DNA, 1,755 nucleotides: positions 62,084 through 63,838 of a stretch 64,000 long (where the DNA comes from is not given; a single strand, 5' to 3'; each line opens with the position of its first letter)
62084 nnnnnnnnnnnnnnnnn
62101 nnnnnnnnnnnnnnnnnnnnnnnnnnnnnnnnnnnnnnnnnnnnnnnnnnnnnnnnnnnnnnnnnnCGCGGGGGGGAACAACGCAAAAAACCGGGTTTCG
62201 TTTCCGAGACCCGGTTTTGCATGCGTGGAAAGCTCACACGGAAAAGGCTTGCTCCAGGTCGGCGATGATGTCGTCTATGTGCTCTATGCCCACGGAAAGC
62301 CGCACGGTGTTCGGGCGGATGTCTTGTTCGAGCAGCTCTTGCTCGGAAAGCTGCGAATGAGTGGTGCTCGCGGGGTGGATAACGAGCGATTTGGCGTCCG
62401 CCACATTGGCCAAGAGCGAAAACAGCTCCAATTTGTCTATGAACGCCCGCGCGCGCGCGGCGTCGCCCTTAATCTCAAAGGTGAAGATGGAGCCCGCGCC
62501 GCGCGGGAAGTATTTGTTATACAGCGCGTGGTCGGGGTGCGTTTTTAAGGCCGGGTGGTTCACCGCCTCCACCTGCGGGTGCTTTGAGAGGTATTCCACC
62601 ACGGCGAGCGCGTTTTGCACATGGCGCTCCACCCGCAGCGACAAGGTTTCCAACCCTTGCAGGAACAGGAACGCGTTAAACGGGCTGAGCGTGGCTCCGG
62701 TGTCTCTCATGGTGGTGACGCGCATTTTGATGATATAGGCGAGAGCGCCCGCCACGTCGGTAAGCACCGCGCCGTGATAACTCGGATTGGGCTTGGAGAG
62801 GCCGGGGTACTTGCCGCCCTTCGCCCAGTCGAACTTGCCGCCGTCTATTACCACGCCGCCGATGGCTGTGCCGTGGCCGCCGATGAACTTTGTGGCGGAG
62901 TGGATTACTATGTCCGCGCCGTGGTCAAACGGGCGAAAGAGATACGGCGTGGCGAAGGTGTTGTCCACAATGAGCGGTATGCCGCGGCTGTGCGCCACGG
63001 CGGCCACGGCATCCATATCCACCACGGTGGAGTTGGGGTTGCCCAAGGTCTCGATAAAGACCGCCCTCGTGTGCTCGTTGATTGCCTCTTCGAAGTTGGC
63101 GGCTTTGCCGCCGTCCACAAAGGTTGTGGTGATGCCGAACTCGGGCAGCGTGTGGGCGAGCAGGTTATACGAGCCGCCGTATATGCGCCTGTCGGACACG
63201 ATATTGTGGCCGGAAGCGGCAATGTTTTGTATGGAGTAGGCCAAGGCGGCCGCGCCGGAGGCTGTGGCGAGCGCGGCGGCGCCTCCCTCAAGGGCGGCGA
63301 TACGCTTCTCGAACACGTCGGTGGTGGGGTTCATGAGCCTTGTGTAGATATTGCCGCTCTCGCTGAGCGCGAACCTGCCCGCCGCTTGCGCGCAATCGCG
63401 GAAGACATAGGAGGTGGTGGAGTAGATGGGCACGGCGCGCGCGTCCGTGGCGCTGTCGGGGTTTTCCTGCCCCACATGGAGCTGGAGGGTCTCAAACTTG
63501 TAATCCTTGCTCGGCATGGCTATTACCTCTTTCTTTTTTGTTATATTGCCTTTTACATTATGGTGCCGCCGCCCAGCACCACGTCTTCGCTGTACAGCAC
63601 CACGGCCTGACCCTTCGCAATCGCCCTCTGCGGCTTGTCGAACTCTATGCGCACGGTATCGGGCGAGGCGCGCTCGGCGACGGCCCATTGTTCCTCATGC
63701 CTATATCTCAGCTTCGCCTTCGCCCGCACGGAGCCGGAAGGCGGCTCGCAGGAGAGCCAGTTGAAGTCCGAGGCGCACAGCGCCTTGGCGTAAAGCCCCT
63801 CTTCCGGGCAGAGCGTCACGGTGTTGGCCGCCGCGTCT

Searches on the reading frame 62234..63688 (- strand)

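Call 83: search_protein_families(library=ncbifam, proteins=[window:62234-63688:-], max_evalue=0.000001)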
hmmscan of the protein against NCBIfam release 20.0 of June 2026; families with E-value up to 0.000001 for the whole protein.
window:62234-63688:- (484 aa): 43 families (the best 25 are shown)
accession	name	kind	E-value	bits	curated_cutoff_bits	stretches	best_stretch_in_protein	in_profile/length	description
TIGR01326.1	OAH_OAS_sulfhy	subfamily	8.8e-194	644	495.1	1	64-482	1-417/418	O-acetylhomoserine aminocarboxypropyltransferase/cysteine synthase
NF006096.0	PRK08248.1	equivalog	1.7e-192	639.9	726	1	60-482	4-425/431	homocysteine synthase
NF005872.0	PRK07812.1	equivalog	5.5e-183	608.4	703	1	54-483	6-433/439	bifunctional o-acetylhomoserine/o-acetylserine sulfhydrylase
NF004650.0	PRK05994.1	equivalog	1e-171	571.5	667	1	60-483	3-425/427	O-acetylhomoserine aminocarboxypropyltransferase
NF006004.0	PRK08134.1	equivalog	1.9e-170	567.2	636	1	60-482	4-425/433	O-acetylhomoserine aminocarboxypropyltransferase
NF004757.0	PRK06084.1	equivalog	1.1e-164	548.4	790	1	64-482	2-420/425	bifunctional O-acetylhomoserine aminocarboxypropyltransferase/cysteine synthase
NF004125.0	PRK05613.1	equivalog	6.9e-143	476.2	765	1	61-483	10-435/437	O-acetylhomoserine/O-acetylserine sulfhydrylase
NF005215.0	PRK06702.1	equivalog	1.5e-120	403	709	1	81-482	21-422/432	bifunctional O-acetylhomoserine aminocarboxypropyltransferase/cysteine synthase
NF006003.0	PRK08133.1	equivalog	1e-114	383.4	522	2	60-282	7-227/396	O-succinylhomoserine sulfhydrylase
TIGR01328.1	met_gam_lyase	equivalog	1.4e-111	373.2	549.7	2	64-282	3-220/391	methionine gamma-lyase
TIGR01325.1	O_suc_HS_sulf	equivalog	8.7e-111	370.2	510.05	2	67-282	2-215/380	O-succinylhomoserine sulfhydrylase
NF005695.0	PRK07503.1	equivalog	8.7e-109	363.9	666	2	61-282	6-226/403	methionine gamma-lyase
NF004876.0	PRK06234.1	subfamily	1.4e-105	353.6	666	2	63-283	7-228/400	methionine gamma-lyase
NF005263.0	PRK06767.1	equivalog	1.1e-96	324.3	617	2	61-281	2-221/392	methionine gamma-lyase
NF005696.0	PRK07504.1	equivalog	2.4e-95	319.6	675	2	60-283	6-227/397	O-succinylhomoserine sulfhydrylase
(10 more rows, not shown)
